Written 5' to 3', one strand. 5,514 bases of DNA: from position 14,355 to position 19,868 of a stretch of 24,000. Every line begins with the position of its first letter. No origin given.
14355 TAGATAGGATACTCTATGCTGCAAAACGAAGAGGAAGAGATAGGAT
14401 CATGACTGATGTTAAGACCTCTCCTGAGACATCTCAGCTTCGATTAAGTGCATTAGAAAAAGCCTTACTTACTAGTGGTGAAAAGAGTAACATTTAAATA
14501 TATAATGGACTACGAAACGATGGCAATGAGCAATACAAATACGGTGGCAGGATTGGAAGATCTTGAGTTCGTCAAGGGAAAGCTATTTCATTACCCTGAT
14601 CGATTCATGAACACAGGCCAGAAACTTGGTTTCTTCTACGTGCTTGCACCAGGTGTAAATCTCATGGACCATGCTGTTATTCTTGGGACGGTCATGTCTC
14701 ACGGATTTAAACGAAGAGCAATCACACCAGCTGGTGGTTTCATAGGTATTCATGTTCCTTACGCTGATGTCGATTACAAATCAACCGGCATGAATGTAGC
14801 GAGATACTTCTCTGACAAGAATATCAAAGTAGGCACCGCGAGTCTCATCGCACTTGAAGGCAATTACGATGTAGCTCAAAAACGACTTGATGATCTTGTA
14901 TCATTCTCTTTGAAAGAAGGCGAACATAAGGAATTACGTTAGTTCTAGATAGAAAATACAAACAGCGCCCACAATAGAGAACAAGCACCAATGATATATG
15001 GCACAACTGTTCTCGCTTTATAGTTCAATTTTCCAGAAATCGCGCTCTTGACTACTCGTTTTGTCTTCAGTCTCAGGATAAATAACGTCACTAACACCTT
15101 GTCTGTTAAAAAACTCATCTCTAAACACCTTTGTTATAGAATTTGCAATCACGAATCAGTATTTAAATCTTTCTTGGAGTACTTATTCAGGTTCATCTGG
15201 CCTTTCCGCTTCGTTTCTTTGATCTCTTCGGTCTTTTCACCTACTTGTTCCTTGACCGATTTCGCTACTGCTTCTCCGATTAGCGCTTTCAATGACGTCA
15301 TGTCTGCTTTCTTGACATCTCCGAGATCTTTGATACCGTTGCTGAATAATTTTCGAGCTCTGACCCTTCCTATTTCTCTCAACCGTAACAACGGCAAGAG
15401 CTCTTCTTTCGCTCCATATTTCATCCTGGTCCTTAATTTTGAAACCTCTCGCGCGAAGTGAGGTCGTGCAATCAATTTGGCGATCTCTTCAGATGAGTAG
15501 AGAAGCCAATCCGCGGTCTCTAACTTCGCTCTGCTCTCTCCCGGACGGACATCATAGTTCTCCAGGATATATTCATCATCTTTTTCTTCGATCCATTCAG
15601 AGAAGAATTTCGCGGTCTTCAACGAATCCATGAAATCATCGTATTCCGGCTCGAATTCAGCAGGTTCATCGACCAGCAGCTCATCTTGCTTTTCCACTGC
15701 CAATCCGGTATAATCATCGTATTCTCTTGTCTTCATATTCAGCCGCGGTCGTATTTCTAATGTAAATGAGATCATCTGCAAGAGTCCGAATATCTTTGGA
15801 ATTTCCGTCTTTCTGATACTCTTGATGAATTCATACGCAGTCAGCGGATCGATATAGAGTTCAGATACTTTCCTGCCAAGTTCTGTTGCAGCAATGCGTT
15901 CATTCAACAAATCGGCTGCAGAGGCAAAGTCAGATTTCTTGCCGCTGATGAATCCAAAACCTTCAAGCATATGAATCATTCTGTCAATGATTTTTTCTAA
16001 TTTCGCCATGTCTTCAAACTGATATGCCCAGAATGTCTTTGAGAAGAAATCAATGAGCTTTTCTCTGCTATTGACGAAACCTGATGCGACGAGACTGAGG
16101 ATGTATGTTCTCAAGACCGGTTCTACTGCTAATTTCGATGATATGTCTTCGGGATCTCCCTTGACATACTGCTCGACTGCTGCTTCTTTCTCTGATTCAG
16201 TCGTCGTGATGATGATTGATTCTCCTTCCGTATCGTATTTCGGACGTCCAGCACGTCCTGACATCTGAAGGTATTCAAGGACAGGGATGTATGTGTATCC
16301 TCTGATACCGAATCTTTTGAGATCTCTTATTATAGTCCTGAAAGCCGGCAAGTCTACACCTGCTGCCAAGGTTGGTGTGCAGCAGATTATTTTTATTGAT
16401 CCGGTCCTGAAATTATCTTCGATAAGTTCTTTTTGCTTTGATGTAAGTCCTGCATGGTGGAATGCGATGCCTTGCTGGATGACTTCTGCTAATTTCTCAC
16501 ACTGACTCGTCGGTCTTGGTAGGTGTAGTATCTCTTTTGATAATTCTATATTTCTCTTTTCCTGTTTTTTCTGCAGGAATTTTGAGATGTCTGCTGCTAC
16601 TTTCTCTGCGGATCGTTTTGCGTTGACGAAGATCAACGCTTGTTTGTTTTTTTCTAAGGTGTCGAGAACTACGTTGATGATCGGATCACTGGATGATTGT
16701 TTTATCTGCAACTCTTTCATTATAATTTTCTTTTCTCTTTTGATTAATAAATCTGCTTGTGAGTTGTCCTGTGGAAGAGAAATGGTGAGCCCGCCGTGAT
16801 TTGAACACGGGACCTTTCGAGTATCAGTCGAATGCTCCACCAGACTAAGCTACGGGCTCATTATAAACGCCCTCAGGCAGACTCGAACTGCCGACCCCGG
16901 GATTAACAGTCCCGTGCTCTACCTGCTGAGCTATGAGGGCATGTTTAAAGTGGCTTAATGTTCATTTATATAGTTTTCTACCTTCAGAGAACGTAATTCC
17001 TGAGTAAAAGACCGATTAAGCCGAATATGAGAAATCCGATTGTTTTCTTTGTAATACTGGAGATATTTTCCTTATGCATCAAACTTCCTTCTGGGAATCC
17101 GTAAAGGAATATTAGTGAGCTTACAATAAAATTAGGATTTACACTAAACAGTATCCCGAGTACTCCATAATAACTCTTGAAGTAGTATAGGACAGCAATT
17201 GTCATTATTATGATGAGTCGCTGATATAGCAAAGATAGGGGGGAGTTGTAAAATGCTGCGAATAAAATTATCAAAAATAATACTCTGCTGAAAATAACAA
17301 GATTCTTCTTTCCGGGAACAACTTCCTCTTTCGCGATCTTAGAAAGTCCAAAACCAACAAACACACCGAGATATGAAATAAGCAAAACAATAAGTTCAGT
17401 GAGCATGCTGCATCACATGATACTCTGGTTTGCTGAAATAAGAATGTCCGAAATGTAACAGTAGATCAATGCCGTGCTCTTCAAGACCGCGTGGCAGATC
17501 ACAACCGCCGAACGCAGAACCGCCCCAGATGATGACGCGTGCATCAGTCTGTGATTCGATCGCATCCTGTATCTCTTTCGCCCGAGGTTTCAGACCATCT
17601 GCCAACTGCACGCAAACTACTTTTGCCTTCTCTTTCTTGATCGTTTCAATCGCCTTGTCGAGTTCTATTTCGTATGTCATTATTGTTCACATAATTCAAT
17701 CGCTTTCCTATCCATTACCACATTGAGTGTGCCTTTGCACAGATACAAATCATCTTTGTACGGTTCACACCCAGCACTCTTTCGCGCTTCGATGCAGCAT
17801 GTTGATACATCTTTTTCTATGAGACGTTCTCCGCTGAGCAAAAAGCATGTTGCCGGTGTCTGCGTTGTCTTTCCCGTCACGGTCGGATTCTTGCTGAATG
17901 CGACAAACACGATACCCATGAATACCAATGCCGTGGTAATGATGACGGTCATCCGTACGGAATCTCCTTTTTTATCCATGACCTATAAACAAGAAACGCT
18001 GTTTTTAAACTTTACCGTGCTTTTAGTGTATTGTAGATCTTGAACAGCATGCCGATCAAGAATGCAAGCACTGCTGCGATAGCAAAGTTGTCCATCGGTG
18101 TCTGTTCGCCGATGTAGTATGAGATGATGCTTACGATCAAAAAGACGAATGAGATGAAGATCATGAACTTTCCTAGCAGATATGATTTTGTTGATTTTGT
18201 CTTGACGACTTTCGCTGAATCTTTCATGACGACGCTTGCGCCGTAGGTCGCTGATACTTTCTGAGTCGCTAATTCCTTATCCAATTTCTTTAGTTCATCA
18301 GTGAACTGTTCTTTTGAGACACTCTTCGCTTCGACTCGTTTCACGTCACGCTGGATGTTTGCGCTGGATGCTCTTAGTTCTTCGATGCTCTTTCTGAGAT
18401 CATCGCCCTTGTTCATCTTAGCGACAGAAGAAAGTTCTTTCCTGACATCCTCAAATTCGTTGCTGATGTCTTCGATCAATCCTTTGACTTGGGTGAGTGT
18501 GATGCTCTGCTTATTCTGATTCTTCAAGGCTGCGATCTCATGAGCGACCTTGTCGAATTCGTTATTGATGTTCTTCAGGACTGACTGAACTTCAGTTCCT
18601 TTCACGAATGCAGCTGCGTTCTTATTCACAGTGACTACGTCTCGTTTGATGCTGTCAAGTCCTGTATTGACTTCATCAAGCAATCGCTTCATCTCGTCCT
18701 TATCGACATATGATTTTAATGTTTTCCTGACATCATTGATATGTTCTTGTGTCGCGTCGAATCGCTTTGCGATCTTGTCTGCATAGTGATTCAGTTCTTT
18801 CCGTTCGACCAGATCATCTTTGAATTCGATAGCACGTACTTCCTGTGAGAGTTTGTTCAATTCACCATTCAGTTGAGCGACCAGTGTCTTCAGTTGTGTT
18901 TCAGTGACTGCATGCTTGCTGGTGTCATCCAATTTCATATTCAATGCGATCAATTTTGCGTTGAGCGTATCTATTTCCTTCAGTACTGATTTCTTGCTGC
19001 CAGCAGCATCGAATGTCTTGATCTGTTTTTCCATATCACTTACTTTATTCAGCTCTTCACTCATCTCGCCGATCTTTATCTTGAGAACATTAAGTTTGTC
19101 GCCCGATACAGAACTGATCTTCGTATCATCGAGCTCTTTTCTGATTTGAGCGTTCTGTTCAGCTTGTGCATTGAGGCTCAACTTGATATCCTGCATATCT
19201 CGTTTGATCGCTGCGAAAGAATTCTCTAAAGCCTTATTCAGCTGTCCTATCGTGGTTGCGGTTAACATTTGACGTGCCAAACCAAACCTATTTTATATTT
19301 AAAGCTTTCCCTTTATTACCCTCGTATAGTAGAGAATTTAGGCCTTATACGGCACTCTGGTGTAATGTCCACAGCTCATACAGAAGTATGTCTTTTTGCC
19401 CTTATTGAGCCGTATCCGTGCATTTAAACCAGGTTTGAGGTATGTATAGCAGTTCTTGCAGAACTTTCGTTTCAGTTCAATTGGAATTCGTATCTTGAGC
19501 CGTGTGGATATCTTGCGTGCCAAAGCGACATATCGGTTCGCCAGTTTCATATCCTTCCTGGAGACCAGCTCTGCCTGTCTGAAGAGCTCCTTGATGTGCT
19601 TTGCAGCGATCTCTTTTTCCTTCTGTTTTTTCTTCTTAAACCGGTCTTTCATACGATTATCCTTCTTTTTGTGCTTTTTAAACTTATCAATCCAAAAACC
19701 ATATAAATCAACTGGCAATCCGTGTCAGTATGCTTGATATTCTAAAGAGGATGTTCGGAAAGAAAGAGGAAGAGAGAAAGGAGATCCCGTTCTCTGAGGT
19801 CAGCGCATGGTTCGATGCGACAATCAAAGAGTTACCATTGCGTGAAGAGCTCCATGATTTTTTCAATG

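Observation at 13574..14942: GGDEF cyclase plus an unknown co-transcribed partner in an archaeal gene neighbourhood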

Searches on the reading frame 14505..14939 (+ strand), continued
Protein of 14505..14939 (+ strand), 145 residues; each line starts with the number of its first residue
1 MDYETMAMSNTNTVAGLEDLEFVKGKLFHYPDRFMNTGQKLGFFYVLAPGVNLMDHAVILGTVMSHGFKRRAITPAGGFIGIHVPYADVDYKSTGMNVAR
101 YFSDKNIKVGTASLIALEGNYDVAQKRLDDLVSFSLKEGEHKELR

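Call 66: fold_search(model_id=the predicted structure, library=viral)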
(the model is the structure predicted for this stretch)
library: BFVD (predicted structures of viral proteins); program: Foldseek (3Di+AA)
matches with E <= 10: 489; with E <= 0.001: 0
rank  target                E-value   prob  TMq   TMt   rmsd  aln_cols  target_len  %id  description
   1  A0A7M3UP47            3.0e-03  0.99  0.43  0.38   4.9       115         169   12  Uncharacterized protein [Pyramimonas orientalis virus]
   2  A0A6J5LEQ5            1.2e-02  0.99  0.59  0.28   5.4       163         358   13  Diguanylate cyclase AdrA [uncultured Caudovirales phage]
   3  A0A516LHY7            4.2e-02  0.89  0.45  0.52   4.9       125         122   10  (no name in the UniProt tables at hand)
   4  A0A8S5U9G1            5.4e-02  0.21  0.25  0.12  15.7       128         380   12  Host cell surface-exposed lipoprotein [Siphoviridae sp. ctKNZ79]
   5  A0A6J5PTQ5            6.6e-02  0.47  0.34  0.34  11.1       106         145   11  Uncharacterized protein [uncultured Caudovirales phage]
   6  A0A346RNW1            7.1e-02  0.38  0.30  0.41   6.7       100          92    8  Ac117-like protein [Cryptophlebia peltastica nucleopolyhedrovirus]
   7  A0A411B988            1.5e-01  0.33  0.27  0.44   4.1        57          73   16  Uncharacterized protein [Pseudomonas phage PaGz-1]
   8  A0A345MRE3            1.5e-01  0.16  0.28  0.25  10.7       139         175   12  (no name in the UniProt tables at hand)
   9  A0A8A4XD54            1.8e-01  0.21  0.34  0.25   6.6       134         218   11  Uncharacterized protein [Phoenicopteridae parvo-like hybrid virus]
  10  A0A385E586            1.8e-01  0.15  0.32  0.29  15.1       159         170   11  (no name in the UniProt tables at hand)
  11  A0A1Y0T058            1.9e-01  0.23  0.31  0.35   5.7        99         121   13  Uncharacterized protein [Pseudomonas phage Noxifer]
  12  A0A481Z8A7            2.0e-01  0.33  0.33  0.34   4.9       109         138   11  Uncharacterized protein [Pithovirus LCPAC302]
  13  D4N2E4                2.5e-01  0.18  0.29  0.37   7.3       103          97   12  ORF107 [Lymantria xylina multiple nucleopolyhedrovirus]
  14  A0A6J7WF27            2.8e-01  0.12  0.25  0.26  11.7       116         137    7  Uncharacterized protein [uncultured Caudovirales phage]
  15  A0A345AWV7            3.0e-01  0.35  0.33  0.05   4.4        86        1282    8  (no name in the UniProt tables at hand)
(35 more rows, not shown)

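Call 76: search_protein_families(library=pfam, alignment_id=A1, max_evalue=10)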
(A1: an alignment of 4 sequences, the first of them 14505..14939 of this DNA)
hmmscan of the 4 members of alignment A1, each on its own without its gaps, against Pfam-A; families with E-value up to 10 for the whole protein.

A. member 1, window:14505-14939:+ (145 aa): 2 families
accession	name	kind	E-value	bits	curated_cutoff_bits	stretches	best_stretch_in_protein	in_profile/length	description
PF17774.7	YlmH_RBD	-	0.062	14.1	23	1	54-72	22-40/84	Putative RNA-binding domain in YlmH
PF20896.2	ToMV_Hel_N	-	0.16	12.5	27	1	37-82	16-61/158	Tomato mosaic virus helicase, N-terminal domain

B. families by the number of members that match (of 4 scanned): 4 families
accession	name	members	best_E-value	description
PF17774.7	YlmH_RBD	1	0.062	Putative RNA-binding domain in YlmH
PF25650.1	crAss_AuxCP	1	0.074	Bacteriophage crAss001 auxiliary capsid protein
PF16244.11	DUF4901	1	0.14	YcdB, YcdC repeated domain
PF20896.2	ToMV_Hel_N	1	0.16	Tomato mosaic virus helicase, N-terminal domain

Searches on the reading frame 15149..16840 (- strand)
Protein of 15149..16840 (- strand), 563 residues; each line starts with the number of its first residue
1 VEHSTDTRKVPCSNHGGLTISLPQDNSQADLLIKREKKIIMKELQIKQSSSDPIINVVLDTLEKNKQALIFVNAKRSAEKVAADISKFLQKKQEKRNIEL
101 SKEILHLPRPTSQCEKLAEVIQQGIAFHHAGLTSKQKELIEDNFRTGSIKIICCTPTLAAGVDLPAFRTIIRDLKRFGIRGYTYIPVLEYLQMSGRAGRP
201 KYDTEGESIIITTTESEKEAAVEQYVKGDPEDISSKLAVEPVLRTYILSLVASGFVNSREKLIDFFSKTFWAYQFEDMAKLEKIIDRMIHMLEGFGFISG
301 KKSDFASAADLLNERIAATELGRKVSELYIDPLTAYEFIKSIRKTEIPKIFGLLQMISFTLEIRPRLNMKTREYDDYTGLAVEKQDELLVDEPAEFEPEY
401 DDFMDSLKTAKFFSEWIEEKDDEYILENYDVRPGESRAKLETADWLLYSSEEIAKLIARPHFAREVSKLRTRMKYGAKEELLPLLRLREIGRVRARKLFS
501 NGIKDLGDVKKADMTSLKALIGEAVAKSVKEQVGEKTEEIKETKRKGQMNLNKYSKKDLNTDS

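Call 4: search_protein_families(library=pfam, proteins=[window:15149-16840:-], max_evalue=0.1)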
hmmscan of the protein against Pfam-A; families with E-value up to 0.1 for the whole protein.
window:15149-16840:- (563 aa): 7 families
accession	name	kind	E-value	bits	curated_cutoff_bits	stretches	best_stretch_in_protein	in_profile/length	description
PF21280.2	Helicase_dom4_arc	-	4.1e-31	107.9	27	1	351-476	1-125/125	Archaeal helicase, domain 4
PF00271.37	Helicase_C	-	4e-13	50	23.5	1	115-200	32-109/110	Helicase conserved C-terminal domain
PF20470.4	HTH_61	-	5.7e-07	30.3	24.3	1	206-298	1-91/92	Helix-turn-helix domain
PF14520.12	HHH_5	-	4.8e-05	24.2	27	1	483-532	3-54/57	Helix-hairpin-helix domain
PF10391.15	DNA_pol_lambd_f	-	0.0071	16.6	29.8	1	489-512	8-31/51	Fingers domain of DNA polymerase lambda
PF25453.1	DUF7898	-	0.011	16.6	27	1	480-541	2-62/80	Domain of unknown function (DUF7898)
PF12826.13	HHH_2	-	0.062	13.9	27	0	485-531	6-53/64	Helix-hairpin-helix motif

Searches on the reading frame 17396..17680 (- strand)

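Call 41: search_protein_families(library=pfam, proteins=[window:17396-17680:-], max_evalue=0.001)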
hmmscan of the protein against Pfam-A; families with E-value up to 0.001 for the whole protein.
window:17396-17680:- (94 aa): 1 family
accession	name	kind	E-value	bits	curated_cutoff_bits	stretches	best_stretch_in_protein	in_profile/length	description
PF01866.22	Diphthamide_syn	-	2e-11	44.3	33.2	1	27-84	2-59/302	Putative diphthamide synthesis protein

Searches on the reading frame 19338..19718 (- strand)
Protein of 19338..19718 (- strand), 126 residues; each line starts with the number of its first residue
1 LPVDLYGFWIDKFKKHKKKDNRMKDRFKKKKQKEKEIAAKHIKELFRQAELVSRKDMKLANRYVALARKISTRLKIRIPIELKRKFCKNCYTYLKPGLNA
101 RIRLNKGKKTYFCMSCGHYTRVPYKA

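Call 41: search_protein_families(library=pfam, proteins=[window:19338-19718:-], max_evalue=0.001)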
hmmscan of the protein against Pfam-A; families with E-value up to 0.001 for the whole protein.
window:19338-19718:- (126 aa): 1 family
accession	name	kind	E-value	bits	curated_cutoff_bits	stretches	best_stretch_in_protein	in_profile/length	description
PF04032.22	Rpr2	-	4.9e-16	59.2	29.3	1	42-117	2-90/90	RNAse P Rpr2/Rpp21/SNM1 subunit domain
